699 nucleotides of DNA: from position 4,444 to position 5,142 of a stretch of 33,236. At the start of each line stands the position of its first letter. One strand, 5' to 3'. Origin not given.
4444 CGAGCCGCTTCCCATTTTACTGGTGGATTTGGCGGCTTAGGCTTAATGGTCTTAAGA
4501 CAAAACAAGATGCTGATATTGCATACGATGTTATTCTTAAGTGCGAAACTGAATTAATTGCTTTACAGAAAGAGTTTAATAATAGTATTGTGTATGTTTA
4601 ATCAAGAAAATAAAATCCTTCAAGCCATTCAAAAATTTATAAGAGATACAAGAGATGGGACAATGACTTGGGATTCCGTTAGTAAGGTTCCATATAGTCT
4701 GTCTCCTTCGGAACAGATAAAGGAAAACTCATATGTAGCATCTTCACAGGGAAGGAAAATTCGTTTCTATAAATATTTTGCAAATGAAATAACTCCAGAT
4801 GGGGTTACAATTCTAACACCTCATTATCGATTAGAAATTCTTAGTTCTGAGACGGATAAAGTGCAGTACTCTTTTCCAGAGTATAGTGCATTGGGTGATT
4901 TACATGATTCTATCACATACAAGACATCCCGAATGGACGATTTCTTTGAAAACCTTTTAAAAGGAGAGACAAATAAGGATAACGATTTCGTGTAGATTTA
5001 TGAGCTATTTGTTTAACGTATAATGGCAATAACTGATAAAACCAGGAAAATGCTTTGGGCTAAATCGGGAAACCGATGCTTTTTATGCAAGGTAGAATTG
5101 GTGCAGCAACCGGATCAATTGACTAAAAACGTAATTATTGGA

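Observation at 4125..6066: Membrane protein / small protein / HNH nuclease / trypco2-like four-gene cassette: candidate undescribed conflict (defence) system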

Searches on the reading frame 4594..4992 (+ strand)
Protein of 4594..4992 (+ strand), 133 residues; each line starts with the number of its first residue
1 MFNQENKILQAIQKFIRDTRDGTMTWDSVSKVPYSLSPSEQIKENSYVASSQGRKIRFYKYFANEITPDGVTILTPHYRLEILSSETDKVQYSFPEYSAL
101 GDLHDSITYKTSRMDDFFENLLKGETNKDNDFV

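Call 7: search_protein_families(library=pfam, proteins=[window:4594-4992:+], max_evalue=1)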
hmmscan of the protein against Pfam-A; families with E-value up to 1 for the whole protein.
window:4594-4992:+ (133 aa): 0 families

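Call 8: search_protein_families(library=padloc, proteins=[window:4594-4992:+], max_evalue=1)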
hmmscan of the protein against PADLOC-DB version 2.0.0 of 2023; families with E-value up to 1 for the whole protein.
window:4594-4992:+ (133 aa): 0 families

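Call 9: search_protein_families(library=ncbifam, proteins=[window:4594-4992:+], max_evalue=1)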
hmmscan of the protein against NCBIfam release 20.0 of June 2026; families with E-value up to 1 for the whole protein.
window:4594-4992:+ (133 aa): 0 families

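Call 10: search_protein_families(library=phrogs, proteins=[window:4594-4992:+], max_evalue=0.1)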
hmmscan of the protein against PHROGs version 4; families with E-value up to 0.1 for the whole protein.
window:4594-4992:+ (133 aa): 0 families

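Call 20: find_homologous_proteins(query=window:4594-4992:+, max_evalue=0.01)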
Query window:4594-4992:+ (133 aa): 1 proteins with E <= 0.01 among 3 candidates.
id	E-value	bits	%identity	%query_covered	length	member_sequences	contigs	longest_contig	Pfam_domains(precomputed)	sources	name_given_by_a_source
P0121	1.5e-82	292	100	100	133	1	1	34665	-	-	-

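Call 33: search_protein_representatives(protein=window:4594-4992:+)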
Query: 133 residues. Proteins with E-value up to 0.001 (for the whole library): 65; up to 1e-10: 4; up to 1e-30: 1. The best 65 are listed.
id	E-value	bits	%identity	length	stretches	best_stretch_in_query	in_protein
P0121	4.6e-83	291.9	100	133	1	1-133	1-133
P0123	6.5e-13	65.3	34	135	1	9-129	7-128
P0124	1.6e-11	60.9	31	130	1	7-128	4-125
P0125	5.1e-11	59.2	35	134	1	7-129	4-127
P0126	1.6e-10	57.6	30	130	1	7-131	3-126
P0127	3.7e-10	56.4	29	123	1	7-125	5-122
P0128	6.2e-10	55.7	30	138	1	6-130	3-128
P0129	8.7e-10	55.2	32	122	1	10-125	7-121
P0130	1.4e-09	54.6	31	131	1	4-128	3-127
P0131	2.3e-09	53.9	28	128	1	10-130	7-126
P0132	9.3e-09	51.9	25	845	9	72-117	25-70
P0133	9.7e-09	51.8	28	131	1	4-126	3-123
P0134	2.8e-08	50.3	35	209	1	8-122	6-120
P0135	3.2e-08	50.2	26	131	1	5-126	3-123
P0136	3.4e-08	50.1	31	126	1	6-123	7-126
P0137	5.0e-08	49.5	27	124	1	3-124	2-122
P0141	3.7e-07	46.7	36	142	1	5-126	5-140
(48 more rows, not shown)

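Call 34: find_encoding_contigs(protein=P0123, flank=5000, max_places=4)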
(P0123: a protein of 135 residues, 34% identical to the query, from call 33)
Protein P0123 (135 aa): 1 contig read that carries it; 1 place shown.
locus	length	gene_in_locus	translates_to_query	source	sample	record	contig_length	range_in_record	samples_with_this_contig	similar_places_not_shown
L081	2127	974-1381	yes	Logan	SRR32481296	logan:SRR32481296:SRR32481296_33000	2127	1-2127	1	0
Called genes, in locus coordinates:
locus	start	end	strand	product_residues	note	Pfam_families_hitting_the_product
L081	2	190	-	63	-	?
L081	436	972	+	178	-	-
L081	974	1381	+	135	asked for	-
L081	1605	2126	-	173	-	?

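Call 36: find_encoding_contigs(protein=P0124, flank=5000, max_places=3)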
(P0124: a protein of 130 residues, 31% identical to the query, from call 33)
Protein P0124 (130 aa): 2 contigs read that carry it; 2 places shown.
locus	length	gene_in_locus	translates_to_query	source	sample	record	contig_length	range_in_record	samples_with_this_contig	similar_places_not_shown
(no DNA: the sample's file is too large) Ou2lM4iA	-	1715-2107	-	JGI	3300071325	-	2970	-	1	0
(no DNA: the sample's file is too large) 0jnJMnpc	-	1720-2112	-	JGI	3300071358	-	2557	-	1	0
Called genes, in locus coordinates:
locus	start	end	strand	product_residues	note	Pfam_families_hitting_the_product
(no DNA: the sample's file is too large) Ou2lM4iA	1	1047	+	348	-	?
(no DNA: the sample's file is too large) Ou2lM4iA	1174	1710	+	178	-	-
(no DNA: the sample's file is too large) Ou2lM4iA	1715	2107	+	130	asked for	-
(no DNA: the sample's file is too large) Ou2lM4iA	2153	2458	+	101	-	-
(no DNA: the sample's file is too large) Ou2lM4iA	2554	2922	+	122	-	-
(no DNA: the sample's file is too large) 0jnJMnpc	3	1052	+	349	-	?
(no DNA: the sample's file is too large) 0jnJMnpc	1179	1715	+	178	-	-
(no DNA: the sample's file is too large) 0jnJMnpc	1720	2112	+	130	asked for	-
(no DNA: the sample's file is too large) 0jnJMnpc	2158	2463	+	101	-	-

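Call 37: find_encoding_contigs(protein=P0125, flank=5000, max_places=3)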
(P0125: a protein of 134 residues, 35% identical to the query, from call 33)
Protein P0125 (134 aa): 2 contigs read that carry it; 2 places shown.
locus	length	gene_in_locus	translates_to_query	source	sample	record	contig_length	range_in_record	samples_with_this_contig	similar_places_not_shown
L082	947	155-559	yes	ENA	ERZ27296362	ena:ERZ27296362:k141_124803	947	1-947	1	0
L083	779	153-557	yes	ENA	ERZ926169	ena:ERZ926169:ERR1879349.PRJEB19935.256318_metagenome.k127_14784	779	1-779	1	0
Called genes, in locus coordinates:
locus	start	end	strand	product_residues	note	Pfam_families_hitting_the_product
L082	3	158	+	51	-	?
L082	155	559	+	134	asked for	-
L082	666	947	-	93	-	?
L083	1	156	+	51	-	?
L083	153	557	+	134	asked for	-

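Call 38: find_encoding_contigs(protein=P0126, flank=5000, max_places=3)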
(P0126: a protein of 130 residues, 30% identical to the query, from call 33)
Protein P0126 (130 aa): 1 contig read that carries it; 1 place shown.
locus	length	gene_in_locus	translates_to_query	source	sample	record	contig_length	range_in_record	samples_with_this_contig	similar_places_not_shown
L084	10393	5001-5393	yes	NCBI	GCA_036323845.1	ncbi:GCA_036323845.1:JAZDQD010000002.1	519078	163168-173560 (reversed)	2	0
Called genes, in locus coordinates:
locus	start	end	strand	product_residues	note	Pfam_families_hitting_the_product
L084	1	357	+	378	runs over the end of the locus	PF05834:Lycopene_cycl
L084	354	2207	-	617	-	-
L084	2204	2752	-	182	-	PF07638:Sigma70_ECF (faint), PF04542:Sigma70_r2, PF04545:Sigma70_r4 (weak), PF08281:Sigma70_r4_2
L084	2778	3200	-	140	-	-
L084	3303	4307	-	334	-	PF00154:RecA_N, PF06745:ATPase (faint), PF08423:Rad51 (weak), PF13481:AAA_25 (faint), PF27531:MT3502_N (weak), PF01637:ATPase_2 (faint), PF21096:RecA_C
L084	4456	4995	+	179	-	-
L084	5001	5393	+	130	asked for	-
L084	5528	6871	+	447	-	PF17773:UPF0176_N, PF00581:Rhodanese, PF12368:Rhodanese_C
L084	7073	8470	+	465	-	PF04468:PSP1, PF28472:PSP1_3rd, PF28473:YaaT_C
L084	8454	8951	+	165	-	PF14109:GldH_lipo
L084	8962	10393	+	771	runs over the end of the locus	PF00912:Transgly, PF28500:PBP_middle, PF00905:Transpeptidase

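Call 46: search_protein_families(library=pfam, alignment_id=A4, max_evalue=0.01)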
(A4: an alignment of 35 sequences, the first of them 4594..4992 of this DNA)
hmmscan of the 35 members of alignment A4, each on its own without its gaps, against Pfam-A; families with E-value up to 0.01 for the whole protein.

A. member 1, window:4594-4992:+ (133 aa): 0 families

B. families by the number of members that match (of 35 scanned): 1 family
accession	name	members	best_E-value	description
PF06006.17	DUF905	1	0.0086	Bacterial protein of unknown function (DUF905)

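Call 49: find_encoding_contigs(protein=P0128, flank=5000, max_places=3)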
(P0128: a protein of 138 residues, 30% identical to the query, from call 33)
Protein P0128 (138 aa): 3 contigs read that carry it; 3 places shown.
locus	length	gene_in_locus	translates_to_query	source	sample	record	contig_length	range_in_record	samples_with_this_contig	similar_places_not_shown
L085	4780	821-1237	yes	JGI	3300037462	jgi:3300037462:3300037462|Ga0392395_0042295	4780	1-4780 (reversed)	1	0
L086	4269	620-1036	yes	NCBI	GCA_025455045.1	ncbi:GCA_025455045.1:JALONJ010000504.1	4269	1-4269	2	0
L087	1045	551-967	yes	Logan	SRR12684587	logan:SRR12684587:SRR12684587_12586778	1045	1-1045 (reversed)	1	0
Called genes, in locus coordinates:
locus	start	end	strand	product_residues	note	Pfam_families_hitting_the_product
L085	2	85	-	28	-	?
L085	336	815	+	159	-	-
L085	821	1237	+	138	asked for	-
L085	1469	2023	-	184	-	PF00583:Acetyltransf_1 (weak)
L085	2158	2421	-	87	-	PF01039:Carboxyl_trans (weak)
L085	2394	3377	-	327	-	PF01039:Carboxyl_trans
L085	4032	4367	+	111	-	-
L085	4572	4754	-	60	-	-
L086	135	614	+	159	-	-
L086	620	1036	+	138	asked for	-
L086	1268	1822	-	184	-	PF00583:Acetyltransf_1 (weak)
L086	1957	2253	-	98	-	PF01039:Carboxyl_trans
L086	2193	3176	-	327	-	PF01039:Carboxyl_trans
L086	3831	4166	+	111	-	-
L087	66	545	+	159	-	-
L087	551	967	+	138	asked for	-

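Call 50: find_encoding_contigs(protein=P0130, flank=5000, max_places=3)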
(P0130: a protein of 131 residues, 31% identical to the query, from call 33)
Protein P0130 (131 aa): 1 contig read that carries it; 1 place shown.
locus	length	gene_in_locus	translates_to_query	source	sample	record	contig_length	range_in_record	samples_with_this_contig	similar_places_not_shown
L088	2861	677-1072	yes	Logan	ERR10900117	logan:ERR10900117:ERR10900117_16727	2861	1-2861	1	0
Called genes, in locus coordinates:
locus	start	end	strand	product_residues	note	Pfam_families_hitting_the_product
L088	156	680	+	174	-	-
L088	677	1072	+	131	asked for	-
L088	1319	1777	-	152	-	-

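Call 51: find_encoding_contigs(protein=P0141, flank=5000, max_places=3)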
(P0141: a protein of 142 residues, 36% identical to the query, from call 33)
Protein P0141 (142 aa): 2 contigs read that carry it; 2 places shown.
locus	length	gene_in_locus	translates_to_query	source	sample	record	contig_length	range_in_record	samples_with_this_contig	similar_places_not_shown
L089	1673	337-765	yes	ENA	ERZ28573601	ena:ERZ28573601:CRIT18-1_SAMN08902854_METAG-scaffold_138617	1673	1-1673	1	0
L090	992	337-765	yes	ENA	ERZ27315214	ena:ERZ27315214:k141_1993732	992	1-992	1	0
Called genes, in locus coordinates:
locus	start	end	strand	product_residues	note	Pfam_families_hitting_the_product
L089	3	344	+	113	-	?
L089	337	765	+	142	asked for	-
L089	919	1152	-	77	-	-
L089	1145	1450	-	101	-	PF14076:DUF4258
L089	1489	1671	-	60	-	?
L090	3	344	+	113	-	?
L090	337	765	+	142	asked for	-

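Call 52: find_encoding_contigs(protein=P0137, flank=5000, max_places=3)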
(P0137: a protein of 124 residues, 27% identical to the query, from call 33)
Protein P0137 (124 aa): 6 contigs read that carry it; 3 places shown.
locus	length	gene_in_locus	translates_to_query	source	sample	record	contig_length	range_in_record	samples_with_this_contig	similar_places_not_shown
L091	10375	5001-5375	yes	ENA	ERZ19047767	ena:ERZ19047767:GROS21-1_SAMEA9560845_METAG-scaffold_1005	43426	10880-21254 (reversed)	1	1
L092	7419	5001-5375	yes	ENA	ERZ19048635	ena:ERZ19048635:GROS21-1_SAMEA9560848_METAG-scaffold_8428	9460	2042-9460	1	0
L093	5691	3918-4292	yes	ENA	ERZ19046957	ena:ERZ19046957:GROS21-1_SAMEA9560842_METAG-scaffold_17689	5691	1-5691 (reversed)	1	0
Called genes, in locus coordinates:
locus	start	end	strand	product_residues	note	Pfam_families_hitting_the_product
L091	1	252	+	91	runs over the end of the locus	-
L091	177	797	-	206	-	PF00041:fn3 (faint)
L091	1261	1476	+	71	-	-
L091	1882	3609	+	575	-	PF07669:Eco57I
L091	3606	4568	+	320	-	PF17728:BsuBI_PstI_RE_N, PF06616:BsuBI_PstI_RE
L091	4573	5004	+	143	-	-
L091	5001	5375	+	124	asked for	-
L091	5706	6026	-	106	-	-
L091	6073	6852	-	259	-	PF01391:Collagen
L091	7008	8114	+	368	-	PF13646:HEAT_2 (faint)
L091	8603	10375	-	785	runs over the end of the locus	PF13229:Beta_helix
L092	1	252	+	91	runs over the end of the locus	-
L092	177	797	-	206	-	PF00041:fn3 (faint)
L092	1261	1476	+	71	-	-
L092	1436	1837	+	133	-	-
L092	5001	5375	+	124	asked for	-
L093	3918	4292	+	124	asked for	-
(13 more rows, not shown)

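Call 62: predict_structure(alignment_id=A4)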
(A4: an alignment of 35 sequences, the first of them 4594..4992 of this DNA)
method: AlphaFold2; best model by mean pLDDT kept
length: 133 residues; sequences in the alignment: 35
mean_pLDDT: 93.0   pTM: 0.83
mean pLDDT of the five models: 93.0, 92.5, 92.3, 92.2, 91.3
residues with pLDDT >= 90: 120; 70-90: 4; 50-70: 9; < 50: 0
segments of 3 or more residues with pLDDT < 50: none
pLDDT, mean of each block of 10 residues (from residue 1): 89 98 97 93 95 96 97 97 95 97 97 93 75 57
secondary structure, 60 per line:
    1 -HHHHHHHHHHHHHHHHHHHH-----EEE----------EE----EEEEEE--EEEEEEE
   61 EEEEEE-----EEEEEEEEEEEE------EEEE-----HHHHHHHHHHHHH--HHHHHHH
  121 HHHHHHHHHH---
elements in order: H2-21 E27-29 E46-51 E54-66 E72-83 E90-93 H99-111 H114-130

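Call 66: fold_search(model_id=the predicted structure, library=pdb)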
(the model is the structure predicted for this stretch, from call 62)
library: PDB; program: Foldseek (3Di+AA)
matches with E <= 10: 999; with E <= 0.001: 0
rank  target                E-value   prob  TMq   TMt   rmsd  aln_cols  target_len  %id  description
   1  8rj3_H                4.6e-02  0.38  0.23  0.27  17.2       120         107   12  Human RAD52 open ring conformation (released 2024-04-24)
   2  3aaa_A                6.6e-02  0.23  0.18  0.12  17.9       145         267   10  Crystal Structure of Actin capping protein in complex with V-1 (released 2010-08-04)
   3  7ds6_A                8.9e-02  0.20  0.18  0.12  18.1       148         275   14  Crystal structure of actin capping protein in complex with twinflin-1/CD2AP CPI chimera peptide (TWN-CDC) (released 2021-03-03)
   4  9yim_Y                9.5e-02  0.35  0.25  0.14  18.0       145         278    8  Capping protein bound to the barbed end of F-actin (released 2026-03-04)
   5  8ovw_O                1.1e-01  0.20  0.21  0.14  15.6       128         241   13  Cryo-EM structure of CBF1-CCAN bound topologically to centromeric DNA (released 2023-08-09)
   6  3lk4_1                1.1e-01  0.20  0.18  0.11  17.7       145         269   11  Crystal structure of CapZ bound to the uncapping motif from CD2AP (released 2010-04-07)
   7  3aa1_A                1.4e-01  0.16  0.17  0.11  18.1       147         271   13  Crystal structure of Actin capping protein in complex with the Cp-binding motif derived from CKIP-1 (released 2010-08-04)
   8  8rj3_G                1.4e-01  0.21  0.23  0.26  17.3       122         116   13  Human RAD52 open ring conformation (released 2024-04-24)
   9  8olj                  1.5e-01  0.44  0.24  0.15  10.6        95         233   12  Crystal structure of Archaeoglobus fulgidus AfAgo-N protein representing N-L1-L2 domains (released 2024-01-24)
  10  9y9m_Y                1.6e-01  0.15  0.17  0.11  18.0       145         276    9  Capping protein bound to the barbed end of cofilactin (released 2026-03-04)
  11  8ow1_O                1.8e-01  0.20  0.21  0.13  14.8        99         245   12  Cryo-EM structure of the yeast Inner kinetochore bound to a CENP-A nucleosome. (released 2023-08-09)
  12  8ow1_OO               1.8e-01  0.18  0.21  0.13  14.8        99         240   12  Cryo-EM structure of the yeast Inner kinetochore bound to a CENP-A nucleosome. (released 2023-08-09)
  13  1u7h_B                1.9e-01  0.57  0.36  0.18   6.7       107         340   12  Structure and a Proposed Mechanism for Ornithine Cyclodeaminase from Pseudomonas putida (released 2004-11-09)
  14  4bg7_B                1.9e-01  0.16  0.15  0.20  13.1       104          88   15  Bacteriophage T5 Homolog of the Eukaryotic Transcription Coactivator PC4 Implicated in Recombination-Dependent DNA Rep (released 2013-09-11)
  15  9b85_N                1.9e-01  0.14  0.18  0.11  18.0       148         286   12  Cryo-EM structure of human dynactin complex bound to Chlamydia effector Dre1 (released 2025-04-16)
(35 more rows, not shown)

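Call 73: fold_search(model_id=the predicted structure, library=viral)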
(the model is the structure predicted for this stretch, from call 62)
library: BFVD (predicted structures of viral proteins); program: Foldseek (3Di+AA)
matches with E <= 10: 1358; with E <= 0.001: 1
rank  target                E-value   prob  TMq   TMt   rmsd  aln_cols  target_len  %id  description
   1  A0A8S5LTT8            1.5e-05  1.00  0.62  0.59   5.3       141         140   16  Uncharacterized protein [Siphoviridae sp. ctxBC2]
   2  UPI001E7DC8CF         2.8e-03  0.82  0.22  0.20  13.4       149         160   12  (no name look-up for this kind of identifier)
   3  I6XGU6                9.1e-03  0.99  0.34  0.47   5.0        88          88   12  Uncharacterized protein [Vibrio phage phi-pp2]
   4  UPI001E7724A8         1.1e-02  0.91  0.28  0.28   7.4        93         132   16  (no name look-up for this kind of identifier)
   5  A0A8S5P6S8            1.2e-02  0.72  0.24  0.29  12.9       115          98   14  Uncharacterized protein [Siphoviridae sp. ct0106]
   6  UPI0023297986         1.7e-02  0.91  0.36  0.25  10.2       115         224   12  (no name look-up for this kind of identifier)
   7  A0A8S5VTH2            1.9e-02  0.97  0.40  0.28   9.4       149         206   11  (no name in the UniProt tables at hand)
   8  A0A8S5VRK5            3.4e-02  0.38  0.19  0.13  15.3       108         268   14  (no name in the UniProt tables at hand)
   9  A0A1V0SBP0            3.4e-02  0.30  0.21  0.17  13.2       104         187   10  Uncharacterized protein [Catovirus CTV1]
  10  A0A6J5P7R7            3.6e-02  0.63  0.26  0.36   8.2        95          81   18  Uncharacterized protein [uncultured Caudovirales phage]
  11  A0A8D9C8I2            4.1e-02  0.97  0.39  0.38   6.7       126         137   15  Uncharacterized protein [uncultured marine phage]
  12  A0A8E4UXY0            4.6e-02  0.33  0.22  0.19  17.5       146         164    9  Uncharacterized protein [Maribacter phage Colly_1]
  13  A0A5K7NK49            4.9e-02  0.41  0.27  0.25  14.5       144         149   12  (no name in the UniProt tables at hand)
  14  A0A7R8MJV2            5.8e-02  0.41  0.21  0.14  14.9        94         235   11  Uncharacterized protein [Klebsiella phage vB_KvM-Eowyn]
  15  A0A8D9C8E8            6.2e-02  0.60  0.23  0.33   9.8        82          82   13  Uncharacterized protein [uncultured marine phage]
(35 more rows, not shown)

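Call 85: search_protein_families(library=padloc, alignment_id=A4, max_evalue=0.01)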
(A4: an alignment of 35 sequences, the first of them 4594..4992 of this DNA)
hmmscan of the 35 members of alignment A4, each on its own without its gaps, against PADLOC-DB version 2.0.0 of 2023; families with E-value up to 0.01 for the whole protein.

A. member 1, window:4594-4992:+ (133 aa): 0 families

B. families by the number of members that match (of 35 scanned): 2 families
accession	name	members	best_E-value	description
PDLC00763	PycC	1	0.0053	Pycsar cyclase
PDLC03207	mREase_II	1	0.0056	Type II methyl-directed restriction enzyme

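Call 98: search_dna_similar(query=window:4594-4992:+, collection=phages, mode=protein, max_evalue=0.01, max_rows=10)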
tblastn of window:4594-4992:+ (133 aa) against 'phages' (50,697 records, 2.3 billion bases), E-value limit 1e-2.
No match.
